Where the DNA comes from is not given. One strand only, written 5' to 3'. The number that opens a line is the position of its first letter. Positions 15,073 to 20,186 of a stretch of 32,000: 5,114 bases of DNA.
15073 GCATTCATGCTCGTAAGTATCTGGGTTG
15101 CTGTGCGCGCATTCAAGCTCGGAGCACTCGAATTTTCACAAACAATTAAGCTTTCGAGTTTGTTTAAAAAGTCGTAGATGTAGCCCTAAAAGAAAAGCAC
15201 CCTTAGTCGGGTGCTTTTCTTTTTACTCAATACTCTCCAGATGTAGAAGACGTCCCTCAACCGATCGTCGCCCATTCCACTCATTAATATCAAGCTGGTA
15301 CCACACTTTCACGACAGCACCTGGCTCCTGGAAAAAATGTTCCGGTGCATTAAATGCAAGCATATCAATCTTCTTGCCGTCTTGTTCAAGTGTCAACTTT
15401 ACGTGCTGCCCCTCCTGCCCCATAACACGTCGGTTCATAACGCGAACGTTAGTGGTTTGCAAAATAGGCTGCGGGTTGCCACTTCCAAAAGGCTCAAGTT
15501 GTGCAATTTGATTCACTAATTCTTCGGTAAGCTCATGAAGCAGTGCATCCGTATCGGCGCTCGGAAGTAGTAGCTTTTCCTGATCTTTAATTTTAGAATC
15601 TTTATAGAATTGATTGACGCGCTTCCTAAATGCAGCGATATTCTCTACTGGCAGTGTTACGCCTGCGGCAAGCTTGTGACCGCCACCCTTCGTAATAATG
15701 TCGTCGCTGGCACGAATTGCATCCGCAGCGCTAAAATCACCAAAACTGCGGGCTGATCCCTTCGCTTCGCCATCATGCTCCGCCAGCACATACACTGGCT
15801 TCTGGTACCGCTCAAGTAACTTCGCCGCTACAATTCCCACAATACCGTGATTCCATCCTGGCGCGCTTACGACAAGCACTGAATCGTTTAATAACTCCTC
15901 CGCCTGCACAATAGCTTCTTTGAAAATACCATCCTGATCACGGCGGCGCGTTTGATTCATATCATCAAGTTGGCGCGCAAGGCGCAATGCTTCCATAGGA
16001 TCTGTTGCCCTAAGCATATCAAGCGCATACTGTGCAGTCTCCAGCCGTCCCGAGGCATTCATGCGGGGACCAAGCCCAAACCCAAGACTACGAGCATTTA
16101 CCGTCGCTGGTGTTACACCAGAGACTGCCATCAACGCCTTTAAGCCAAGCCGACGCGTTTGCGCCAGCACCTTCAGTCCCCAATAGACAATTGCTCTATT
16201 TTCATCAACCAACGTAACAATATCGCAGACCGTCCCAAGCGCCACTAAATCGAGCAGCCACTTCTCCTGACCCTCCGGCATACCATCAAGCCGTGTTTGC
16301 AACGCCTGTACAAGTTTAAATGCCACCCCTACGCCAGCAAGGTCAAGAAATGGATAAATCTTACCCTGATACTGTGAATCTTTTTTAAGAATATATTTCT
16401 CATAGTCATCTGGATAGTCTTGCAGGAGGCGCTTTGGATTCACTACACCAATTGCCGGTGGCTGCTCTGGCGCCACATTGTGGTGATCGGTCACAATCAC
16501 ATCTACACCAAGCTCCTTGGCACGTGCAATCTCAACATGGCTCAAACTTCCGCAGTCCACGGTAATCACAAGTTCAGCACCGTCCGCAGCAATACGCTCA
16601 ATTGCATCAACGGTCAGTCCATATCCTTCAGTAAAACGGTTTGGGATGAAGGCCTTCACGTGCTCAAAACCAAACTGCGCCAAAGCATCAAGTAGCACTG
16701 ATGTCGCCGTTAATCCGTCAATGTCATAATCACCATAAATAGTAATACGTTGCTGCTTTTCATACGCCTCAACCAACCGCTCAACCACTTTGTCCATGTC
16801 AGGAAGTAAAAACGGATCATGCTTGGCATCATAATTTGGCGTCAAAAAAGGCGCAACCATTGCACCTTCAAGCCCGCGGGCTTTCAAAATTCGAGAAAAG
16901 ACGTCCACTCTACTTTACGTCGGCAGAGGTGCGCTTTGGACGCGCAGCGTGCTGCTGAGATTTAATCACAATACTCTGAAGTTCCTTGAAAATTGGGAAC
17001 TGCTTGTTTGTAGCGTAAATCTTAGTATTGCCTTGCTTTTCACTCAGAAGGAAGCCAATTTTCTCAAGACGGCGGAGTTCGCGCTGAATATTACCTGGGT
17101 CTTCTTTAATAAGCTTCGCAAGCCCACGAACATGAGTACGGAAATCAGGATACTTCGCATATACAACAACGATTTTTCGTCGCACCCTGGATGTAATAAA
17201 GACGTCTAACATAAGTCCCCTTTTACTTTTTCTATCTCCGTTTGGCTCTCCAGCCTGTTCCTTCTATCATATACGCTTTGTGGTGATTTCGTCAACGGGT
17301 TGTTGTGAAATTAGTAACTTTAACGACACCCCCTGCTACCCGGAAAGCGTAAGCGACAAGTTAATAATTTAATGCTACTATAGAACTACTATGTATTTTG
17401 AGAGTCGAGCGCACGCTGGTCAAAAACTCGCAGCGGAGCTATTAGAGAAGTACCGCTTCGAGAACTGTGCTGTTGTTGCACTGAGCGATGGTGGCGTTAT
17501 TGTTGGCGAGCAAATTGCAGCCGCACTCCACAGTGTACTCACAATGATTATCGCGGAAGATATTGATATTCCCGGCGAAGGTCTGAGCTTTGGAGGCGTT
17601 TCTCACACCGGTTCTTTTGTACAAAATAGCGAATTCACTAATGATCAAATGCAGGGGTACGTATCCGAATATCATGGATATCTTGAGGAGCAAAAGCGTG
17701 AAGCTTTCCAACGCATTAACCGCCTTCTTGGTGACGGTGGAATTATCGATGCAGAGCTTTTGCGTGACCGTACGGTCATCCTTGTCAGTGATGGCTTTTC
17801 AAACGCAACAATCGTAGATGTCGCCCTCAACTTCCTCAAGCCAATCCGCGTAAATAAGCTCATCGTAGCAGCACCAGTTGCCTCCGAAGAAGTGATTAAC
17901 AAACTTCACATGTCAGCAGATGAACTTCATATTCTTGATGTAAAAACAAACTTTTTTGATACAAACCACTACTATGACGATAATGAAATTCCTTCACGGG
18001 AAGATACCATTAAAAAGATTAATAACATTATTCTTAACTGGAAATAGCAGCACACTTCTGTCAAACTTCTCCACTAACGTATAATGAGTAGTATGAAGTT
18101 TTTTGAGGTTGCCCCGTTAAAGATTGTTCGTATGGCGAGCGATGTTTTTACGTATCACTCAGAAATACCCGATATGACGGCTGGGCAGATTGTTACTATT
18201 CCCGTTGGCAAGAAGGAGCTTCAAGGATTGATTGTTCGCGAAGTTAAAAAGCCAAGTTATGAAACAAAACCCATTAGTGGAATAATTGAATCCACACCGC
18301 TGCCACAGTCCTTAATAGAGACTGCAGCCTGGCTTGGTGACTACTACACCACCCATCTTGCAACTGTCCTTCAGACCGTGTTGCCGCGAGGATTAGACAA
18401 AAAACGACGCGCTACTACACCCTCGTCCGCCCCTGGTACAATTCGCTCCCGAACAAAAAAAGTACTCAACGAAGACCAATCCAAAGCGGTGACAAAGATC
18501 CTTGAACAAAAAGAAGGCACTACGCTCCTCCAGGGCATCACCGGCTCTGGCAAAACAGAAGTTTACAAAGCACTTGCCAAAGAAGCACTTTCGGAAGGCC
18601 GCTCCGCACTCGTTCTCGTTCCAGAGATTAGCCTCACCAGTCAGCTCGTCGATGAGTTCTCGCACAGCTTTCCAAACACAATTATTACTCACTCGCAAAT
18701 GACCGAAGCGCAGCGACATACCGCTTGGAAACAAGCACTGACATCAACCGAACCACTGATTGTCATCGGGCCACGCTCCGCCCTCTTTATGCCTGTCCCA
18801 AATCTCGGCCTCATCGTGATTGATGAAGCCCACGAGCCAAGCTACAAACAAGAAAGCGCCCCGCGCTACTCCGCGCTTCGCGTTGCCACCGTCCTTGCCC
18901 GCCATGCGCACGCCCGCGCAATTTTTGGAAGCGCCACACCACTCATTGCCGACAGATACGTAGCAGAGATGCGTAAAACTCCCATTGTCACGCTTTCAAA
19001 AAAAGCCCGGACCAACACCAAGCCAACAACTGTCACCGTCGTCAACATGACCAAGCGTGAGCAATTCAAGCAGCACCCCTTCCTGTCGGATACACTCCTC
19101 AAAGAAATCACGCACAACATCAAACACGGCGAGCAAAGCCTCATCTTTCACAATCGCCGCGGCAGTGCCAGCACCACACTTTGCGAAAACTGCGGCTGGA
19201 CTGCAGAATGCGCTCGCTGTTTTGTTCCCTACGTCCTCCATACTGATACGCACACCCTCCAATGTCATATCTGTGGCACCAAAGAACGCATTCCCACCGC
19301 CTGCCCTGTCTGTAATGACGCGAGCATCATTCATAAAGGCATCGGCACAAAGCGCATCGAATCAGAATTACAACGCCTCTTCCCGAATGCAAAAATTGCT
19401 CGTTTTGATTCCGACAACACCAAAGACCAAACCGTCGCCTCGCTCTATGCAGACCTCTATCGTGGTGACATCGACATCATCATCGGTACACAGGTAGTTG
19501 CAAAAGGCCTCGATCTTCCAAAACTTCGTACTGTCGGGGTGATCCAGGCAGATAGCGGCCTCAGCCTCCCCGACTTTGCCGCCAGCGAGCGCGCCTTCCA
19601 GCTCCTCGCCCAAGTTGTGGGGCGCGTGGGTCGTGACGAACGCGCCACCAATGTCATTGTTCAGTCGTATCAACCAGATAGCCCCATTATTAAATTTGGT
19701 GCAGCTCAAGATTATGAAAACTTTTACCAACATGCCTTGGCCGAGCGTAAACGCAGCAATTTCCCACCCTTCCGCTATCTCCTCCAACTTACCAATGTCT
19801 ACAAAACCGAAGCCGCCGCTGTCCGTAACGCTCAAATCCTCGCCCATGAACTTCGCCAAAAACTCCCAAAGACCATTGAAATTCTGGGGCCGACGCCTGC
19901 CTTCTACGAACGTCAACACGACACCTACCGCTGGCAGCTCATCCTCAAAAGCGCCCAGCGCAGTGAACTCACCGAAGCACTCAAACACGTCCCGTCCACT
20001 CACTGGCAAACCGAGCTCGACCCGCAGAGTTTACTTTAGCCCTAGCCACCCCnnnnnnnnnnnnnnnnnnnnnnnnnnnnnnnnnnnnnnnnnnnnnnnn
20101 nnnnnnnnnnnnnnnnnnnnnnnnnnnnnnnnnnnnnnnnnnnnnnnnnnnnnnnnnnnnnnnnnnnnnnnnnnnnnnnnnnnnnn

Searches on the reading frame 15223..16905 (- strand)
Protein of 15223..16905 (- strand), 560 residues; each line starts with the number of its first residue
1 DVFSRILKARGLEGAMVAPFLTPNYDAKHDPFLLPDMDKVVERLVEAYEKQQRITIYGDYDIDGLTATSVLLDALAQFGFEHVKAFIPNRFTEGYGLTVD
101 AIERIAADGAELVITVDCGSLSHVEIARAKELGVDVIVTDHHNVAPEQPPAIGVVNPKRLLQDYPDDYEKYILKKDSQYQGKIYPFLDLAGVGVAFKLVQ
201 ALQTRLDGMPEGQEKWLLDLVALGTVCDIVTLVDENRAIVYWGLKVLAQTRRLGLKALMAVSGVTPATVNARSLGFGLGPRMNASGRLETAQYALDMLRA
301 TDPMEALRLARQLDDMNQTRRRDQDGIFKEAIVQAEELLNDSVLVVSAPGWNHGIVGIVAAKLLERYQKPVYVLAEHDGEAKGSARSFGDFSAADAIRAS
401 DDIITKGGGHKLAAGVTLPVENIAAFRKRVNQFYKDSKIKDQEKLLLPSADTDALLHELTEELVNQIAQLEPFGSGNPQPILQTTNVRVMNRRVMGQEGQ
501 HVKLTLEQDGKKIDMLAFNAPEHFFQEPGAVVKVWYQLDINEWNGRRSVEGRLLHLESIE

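Call 10: search_protein_families(library=pfam, proteins=[window:15223-16905:-])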
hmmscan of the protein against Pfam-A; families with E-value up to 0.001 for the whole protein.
window:15223-16905:- (560 aa): 3 families
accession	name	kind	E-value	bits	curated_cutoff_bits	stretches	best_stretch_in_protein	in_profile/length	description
PF17768.7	RecJ_OB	-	6.5e-30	103.8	27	1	451-551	2-103/107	RecJ OB domain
PF01368.27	DHH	-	8.2e-23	81.5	28.1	1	53-225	1-125/125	DHH family, N-terminal domain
PF02272.25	DHHA1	-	3.9e-19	69.4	25.9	1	340-435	1-101/102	DHHA1 domain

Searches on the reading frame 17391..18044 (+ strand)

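Call 10: search_protein_families(library=pfam, proteins=[window:17391-18044:+])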
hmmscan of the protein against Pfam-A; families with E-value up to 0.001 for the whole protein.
window:17391-18044:+ (218 aa): 1 family
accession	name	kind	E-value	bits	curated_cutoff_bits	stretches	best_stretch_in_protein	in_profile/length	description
PF00156.33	Pribosyltran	-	3.7e-07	30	26.3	1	9-174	14-135/158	Phosphoribosyl transferase domain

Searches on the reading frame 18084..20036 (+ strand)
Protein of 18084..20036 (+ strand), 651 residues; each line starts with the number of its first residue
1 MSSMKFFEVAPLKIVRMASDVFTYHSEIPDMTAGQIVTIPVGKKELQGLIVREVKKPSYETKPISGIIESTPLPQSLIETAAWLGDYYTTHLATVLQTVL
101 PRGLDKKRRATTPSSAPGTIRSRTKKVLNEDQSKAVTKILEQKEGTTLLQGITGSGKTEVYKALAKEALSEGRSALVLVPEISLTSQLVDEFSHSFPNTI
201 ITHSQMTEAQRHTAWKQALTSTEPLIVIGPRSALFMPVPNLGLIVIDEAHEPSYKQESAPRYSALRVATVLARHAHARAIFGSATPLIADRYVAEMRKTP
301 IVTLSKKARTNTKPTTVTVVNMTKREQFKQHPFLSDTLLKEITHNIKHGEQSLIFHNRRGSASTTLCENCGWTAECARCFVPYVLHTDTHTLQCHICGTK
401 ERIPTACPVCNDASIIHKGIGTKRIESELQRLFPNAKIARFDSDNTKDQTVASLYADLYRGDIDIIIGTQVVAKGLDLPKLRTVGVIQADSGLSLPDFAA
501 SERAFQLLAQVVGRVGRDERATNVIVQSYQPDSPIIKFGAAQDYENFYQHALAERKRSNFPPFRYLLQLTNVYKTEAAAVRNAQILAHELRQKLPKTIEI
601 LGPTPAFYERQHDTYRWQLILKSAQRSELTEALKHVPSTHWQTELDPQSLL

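Call 10: search_protein_families(library=pfam, proteins=[window:18084-20036:+])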
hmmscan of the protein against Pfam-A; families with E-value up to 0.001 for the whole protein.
window:18084-20036:+ (651 aa): 8 families
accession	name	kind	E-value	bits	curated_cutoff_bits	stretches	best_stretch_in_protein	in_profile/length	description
PF00270.35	DEAD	-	5e-18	65.8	26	1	130-286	2-160/167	DEAD/DEAH box helicase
PF04851.21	ResIII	-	4.3e-15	56.4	22.5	1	126-286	2-162/164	Type III restriction enzyme, res subunit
PF18074.6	PriA_C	-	1.4e-14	55.1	26.9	1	562-636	1-76/95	Primosomal protein N C-terminal domain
PF17764.6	PriA_3primeBD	-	2.4e-13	50.2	22.7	1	19-101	9-96/96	3'DNA-binding domain (3'BD)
PF00271.37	Helicase_C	-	2.4e-10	41.1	23.5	1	424-517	27-108/110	Helicase conserved C-terminal domain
PF13604.12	AAA_30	-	3.6e-08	33.8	27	1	128-233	2-82/191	AAA domain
PF18319.7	Zn_ribbon_PriA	-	5.9e-05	23.4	26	1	376-402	1-27/27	PriA DNA helicase Cys-rich region (CRR) domain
PF22590.2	Cas3-like_C_2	-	7.4e-05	23.4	27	0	440-519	41-105/106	CRISPR-associated nuclease/helicase Cas3, C-terminal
